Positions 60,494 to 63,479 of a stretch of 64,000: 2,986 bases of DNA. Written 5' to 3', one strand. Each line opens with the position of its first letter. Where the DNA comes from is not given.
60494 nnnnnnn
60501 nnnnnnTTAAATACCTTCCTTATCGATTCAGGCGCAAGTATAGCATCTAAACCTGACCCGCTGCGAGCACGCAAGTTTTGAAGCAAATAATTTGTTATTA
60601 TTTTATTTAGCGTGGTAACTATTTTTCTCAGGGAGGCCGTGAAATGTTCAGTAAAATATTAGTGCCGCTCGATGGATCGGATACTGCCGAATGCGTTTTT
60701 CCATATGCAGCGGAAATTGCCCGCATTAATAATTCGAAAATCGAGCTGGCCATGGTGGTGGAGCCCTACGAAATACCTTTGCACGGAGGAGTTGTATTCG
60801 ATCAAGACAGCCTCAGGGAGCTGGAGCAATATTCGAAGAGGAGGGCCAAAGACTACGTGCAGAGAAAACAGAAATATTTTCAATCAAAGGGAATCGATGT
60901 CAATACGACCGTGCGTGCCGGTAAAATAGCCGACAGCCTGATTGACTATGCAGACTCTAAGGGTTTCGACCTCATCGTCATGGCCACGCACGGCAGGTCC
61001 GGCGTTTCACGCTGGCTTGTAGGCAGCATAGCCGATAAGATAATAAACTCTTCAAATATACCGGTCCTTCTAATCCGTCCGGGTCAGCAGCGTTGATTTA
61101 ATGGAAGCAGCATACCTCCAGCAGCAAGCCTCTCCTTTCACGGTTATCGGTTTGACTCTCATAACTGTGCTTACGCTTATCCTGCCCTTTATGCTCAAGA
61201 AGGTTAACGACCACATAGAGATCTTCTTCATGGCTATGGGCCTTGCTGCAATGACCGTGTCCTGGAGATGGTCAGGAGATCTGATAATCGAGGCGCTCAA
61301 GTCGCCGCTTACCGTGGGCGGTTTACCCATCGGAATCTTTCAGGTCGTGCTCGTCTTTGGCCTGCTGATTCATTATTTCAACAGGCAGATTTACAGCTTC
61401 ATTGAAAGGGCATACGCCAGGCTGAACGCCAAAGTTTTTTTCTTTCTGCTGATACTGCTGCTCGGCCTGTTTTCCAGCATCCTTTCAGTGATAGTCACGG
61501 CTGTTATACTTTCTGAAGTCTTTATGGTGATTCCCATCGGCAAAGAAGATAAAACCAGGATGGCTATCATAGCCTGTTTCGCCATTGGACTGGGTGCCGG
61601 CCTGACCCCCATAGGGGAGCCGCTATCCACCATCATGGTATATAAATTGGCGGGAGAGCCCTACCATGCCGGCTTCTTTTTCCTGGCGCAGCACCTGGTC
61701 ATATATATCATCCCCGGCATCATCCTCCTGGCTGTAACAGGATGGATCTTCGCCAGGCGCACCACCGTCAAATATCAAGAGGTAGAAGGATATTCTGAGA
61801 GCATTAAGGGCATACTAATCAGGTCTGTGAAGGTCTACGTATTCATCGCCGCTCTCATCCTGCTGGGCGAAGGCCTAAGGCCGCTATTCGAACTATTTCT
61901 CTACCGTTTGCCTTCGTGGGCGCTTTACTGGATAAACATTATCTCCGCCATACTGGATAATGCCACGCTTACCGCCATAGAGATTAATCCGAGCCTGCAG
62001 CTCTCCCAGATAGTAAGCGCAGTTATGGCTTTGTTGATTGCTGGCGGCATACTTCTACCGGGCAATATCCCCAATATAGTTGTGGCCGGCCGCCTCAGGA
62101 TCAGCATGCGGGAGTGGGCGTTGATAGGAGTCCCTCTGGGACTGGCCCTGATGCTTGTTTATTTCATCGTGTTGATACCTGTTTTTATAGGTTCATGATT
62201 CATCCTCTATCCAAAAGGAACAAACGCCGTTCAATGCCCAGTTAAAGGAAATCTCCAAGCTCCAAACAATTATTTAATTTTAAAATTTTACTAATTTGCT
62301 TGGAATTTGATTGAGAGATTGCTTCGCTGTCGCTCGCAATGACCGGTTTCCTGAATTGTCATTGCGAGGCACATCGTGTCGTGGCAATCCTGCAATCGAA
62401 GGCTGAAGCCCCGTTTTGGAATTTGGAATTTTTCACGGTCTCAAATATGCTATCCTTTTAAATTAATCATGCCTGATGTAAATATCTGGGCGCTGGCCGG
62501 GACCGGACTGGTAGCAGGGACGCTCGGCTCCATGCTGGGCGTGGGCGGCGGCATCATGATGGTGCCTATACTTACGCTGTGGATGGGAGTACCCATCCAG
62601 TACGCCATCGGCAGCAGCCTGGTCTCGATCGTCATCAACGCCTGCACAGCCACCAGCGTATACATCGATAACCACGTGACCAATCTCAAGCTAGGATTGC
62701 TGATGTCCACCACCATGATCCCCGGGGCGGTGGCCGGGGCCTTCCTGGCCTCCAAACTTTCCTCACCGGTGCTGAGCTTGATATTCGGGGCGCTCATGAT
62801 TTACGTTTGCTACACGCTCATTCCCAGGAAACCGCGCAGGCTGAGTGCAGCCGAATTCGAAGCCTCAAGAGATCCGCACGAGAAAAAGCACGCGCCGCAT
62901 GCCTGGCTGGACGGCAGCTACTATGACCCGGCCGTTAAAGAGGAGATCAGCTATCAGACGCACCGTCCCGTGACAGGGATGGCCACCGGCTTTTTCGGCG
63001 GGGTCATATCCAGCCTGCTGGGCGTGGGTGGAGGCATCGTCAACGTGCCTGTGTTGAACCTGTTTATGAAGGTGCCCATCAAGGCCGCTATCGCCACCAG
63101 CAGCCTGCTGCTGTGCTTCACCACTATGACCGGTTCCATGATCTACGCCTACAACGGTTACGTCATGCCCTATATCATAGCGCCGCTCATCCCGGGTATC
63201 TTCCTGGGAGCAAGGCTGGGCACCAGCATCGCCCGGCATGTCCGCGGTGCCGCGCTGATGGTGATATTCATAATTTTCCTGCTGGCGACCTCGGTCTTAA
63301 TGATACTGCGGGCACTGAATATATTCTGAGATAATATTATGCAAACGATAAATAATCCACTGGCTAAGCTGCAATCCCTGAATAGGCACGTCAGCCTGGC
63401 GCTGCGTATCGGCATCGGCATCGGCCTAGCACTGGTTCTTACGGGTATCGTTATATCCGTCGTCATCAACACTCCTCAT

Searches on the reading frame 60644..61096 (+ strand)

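Call 5: search_protein_families(library=pfam, proteins=[window:60644-61096:+], max_evalue=0.1)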
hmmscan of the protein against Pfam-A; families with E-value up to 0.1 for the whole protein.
window:60644-61096:+ (150 aa): 2 families
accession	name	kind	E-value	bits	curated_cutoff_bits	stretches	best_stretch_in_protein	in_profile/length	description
PF00582.32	Usp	-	1.1e-30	107.4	24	1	1-145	1-141/141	Universal stress protein family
PF08445.16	FR47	-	0.099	13.1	22.1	0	93-148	10-65/86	FR47-like protein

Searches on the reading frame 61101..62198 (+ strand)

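Call 5: search_protein_families(library=pfam, proteins=[window:61101-62198:+], max_evalue=0.1)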
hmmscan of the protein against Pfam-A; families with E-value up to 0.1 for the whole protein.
window:61101-62198:+ (365 aa): 2 families
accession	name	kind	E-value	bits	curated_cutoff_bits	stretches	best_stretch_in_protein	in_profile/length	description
PF07854.18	DUF1646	-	6.4e-120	401.1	21.4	1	17-359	3-345/347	Protein of unknown function (DUF1646)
PF03600.22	CitMHS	-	2e-05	24.3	31.9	1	110-260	76-265/336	Citrate transporter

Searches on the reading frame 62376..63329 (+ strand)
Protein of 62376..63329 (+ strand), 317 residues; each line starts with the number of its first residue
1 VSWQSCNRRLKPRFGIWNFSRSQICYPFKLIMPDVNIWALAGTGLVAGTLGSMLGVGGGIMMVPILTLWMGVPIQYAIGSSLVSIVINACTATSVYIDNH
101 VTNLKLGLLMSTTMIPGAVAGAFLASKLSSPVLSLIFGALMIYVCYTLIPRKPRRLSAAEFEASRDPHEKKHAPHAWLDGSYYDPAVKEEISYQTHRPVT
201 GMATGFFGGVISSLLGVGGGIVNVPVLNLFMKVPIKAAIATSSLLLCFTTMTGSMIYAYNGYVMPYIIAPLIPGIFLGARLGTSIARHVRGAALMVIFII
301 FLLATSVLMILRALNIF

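Call 5: search_protein_families(library=pfam, proteins=[window:62376-63329:+], max_evalue=0.1)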
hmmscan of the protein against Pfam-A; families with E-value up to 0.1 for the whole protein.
window:62376-63329:+ (317 aa): 1 family
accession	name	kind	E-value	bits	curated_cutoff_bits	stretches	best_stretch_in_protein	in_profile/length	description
PF01925.25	TauE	-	5.3e-52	177.3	32.6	1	40-309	1-237/237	Sulfite exporter TauE/SafE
